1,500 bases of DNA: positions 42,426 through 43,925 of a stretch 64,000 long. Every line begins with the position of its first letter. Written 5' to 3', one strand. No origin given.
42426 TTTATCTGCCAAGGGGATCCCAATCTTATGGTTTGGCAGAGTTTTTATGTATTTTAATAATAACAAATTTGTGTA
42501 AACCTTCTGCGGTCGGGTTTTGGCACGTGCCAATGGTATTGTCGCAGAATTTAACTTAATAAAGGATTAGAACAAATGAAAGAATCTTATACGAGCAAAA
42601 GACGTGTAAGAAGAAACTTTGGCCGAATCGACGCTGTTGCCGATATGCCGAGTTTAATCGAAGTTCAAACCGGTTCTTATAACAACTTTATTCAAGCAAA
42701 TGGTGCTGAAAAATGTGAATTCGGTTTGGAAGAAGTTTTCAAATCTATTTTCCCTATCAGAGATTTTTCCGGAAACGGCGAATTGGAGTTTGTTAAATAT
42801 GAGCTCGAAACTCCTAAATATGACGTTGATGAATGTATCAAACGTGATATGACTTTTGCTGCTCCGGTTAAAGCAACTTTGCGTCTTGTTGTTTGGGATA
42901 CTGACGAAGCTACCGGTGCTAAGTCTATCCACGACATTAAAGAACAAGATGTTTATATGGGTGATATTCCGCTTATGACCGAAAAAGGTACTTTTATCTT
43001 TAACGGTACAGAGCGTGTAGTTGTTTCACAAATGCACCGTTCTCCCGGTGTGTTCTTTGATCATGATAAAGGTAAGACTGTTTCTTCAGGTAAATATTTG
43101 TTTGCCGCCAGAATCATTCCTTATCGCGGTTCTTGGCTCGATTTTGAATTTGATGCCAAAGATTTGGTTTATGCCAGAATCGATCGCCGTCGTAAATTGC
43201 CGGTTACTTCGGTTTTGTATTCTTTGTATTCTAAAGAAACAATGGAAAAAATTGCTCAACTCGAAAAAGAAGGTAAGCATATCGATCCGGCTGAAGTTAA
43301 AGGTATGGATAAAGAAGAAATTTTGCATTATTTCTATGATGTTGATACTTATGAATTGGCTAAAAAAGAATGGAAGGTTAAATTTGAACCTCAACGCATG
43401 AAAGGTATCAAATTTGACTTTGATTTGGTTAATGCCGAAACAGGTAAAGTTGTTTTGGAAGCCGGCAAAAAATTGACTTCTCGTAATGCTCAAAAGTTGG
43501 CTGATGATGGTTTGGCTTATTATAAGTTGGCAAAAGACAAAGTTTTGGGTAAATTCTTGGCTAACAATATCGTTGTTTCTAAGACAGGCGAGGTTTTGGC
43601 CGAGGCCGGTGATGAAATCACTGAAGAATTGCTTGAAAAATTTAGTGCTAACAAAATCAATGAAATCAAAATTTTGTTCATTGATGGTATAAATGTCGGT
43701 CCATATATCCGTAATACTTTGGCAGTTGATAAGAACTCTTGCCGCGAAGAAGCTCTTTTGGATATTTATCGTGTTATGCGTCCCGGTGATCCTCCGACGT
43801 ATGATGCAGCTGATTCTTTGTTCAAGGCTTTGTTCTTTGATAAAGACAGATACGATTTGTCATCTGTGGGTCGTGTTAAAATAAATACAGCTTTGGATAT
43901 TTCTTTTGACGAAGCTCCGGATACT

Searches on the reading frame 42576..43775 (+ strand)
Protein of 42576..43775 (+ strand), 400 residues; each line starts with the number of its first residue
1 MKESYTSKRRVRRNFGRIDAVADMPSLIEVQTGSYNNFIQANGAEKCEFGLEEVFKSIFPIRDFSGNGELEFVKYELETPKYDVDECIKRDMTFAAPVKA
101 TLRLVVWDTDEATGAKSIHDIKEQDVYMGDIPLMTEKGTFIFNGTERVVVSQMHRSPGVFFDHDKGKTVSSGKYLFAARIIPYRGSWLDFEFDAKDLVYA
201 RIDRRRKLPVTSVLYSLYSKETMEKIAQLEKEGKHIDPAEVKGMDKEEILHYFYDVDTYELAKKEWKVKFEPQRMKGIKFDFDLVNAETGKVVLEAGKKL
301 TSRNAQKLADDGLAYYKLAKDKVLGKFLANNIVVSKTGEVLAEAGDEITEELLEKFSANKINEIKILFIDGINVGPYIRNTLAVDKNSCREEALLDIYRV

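Call 87: search_protein_families(library=pfam, proteins=[window:42576-43775:+], max_evalue=0.00001)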
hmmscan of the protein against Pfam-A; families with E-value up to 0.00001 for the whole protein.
window:42576-43775:+ (400 aa): 1 family
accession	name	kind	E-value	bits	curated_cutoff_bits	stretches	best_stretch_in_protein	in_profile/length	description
PF04563.20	RNA_pol_Rpb2_1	-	1.1e-15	58.2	28.2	1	27-310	2-156/203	RNA polymerase beta subunit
